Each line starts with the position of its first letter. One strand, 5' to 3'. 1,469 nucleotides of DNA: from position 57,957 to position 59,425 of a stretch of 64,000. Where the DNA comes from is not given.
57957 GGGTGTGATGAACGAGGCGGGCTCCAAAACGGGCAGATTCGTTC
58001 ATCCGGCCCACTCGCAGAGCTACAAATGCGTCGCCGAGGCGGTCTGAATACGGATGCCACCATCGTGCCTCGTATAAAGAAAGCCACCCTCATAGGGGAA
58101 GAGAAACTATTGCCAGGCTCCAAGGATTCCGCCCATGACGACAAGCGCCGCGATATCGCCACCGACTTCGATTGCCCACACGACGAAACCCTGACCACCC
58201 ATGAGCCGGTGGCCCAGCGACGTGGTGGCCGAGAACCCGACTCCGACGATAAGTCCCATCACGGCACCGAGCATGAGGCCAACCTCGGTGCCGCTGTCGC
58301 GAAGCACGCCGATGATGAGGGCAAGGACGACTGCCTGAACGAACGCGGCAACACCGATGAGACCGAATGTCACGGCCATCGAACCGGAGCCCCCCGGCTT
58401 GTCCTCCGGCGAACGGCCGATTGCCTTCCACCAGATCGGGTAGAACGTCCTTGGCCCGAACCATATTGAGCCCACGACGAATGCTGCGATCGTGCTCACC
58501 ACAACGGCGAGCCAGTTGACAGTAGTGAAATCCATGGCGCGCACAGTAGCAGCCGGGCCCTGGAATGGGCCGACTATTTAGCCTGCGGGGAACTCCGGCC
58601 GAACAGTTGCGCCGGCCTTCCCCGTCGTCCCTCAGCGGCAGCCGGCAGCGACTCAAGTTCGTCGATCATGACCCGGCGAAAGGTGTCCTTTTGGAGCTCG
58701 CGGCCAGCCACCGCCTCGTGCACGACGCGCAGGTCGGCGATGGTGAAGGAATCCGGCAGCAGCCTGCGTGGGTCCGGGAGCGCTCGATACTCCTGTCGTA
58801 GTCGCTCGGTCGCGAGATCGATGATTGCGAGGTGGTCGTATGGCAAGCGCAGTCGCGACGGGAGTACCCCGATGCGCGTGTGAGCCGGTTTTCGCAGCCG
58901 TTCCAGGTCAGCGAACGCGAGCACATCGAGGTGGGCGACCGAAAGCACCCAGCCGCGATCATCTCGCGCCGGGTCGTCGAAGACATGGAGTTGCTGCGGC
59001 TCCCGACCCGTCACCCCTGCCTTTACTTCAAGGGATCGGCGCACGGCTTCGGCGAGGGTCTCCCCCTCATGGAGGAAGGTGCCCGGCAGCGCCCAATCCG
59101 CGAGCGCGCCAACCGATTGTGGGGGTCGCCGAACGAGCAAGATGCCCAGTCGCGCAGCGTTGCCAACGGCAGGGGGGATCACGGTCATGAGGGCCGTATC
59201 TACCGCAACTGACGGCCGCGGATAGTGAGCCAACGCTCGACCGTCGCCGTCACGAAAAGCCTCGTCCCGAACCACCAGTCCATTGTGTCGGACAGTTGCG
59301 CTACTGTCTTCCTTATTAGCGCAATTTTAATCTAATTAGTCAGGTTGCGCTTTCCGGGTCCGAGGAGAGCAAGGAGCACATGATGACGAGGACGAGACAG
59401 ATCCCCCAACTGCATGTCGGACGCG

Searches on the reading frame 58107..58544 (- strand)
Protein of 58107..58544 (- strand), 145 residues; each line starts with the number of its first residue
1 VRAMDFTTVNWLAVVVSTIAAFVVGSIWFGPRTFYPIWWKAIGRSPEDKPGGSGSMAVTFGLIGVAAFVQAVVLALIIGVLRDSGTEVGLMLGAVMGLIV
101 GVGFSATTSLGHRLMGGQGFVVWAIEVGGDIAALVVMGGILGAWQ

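Call 5: search_protein_families(library=pfam, proteins=[window:58107-58544:-], max_evalue=0.1)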
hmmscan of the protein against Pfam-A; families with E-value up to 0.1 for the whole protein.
window:58107-58544:- (145 aa): 1 family
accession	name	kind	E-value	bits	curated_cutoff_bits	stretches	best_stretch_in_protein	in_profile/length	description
PF08570.15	DUF1761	-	4.2e-19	69.5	31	1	12-142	1-123/123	Protein of unknown function (DUF1761)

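Call 6: search_protein_families(library=padloc, proteins=[window:58107-58544:-], max_evalue=0.01)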
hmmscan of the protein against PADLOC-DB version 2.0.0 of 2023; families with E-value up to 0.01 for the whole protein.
window:58107-58544:- (145 aa): 0 families

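Call 7: search_protein_families(library=ncbifam, proteins=[window:58107-58544:-], max_evalue=0.01)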
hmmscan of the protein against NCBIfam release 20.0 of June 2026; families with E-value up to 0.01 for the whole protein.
window:58107-58544:- (145 aa): 0 families

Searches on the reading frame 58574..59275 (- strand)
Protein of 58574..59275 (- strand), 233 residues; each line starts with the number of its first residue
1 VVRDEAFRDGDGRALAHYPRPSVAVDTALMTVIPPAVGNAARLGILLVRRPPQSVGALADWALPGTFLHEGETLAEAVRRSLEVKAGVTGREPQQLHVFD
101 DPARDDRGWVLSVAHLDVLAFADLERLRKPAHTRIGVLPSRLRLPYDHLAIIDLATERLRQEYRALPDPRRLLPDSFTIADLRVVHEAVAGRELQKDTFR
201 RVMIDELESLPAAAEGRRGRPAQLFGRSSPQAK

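Call 5: search_protein_families(library=pfam, proteins=[window:58574-59275:-], max_evalue=0.1)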
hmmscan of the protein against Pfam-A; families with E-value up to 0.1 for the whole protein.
window:58574-59275:- (233 aa): 3 families
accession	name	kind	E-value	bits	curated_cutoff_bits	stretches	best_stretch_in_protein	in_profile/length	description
PF21906.2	NrtR_WHD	-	4.1e-11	43.3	27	1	171-225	3-59/61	NrtR DNA-binding winged helix domain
PF00293.34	NUDIX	-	2.8e-07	31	21.1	1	45-104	17-80/134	NUDIX domain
PF14815.12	NUDIX_4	-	0.037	14.2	35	0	45-101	12-67/113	NUDIX domain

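Call 6: search_protein_families(library=padloc, proteins=[window:58574-59275:-], max_evalue=0.01)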
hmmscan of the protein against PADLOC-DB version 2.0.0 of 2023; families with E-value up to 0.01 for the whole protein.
window:58574-59275:- (233 aa): 0 families

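Call 7: search_protein_families(library=ncbifam, proteins=[window:58574-59275:-], max_evalue=0.01)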
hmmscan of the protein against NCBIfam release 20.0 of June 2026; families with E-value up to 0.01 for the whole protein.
window:58574-59275:- (233 aa): 8 families
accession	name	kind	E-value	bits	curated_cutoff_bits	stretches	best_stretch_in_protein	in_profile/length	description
NF050029.2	TransRepNtr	equivalog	9.1e-24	84.3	400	1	17-225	16-223/245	ADPR responsive transcriptional repressor NtrR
NF003787.0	PRK05379.1-4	equivalog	5.2e-05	22.4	449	1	44-128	220-308/346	bifunctional nicotinamide-nucleotide adenylyltransferase/Nudix hydroxylase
NF003786.0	PRK05379.1-2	equivalog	0.00011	21.6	397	1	45-116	231-306/354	bifunctional nicotinamide-nucleotide adenylyltransferase/Nudix hydroxylase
NF003791.0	PRK05379.2-3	equivalog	0.00023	20.4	409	1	45-120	215-294/340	bifunctional nicotinamide-nucleotide adenylyltransferase/Nudix hydroxylase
NF003790.0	PRK05379.2-2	equivalog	0.00062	18.9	403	1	44-129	228-317/354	bifunctional nicotinamide mononucleotide adenylyltransferase/ADP-ribose pyrophosphatase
NF003788.0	PRK05379.1-5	equivalog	0.0023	17.3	354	1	45-128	226-313/351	bifunctional nicotinamide-nucleotide adenylyltransferase/Nudix hydroxylase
NF003785.0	PRK05379.1-1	equivalog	0.0054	16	418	1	45-123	216-296/347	bifunctional nicotinamide-nucleotide adenylyltransferase/Nudix hydroxylase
NF006530.0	PRK08999.1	equivalog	0.0085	15.2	245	0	41-93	16-67/315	Nudix family hydrolase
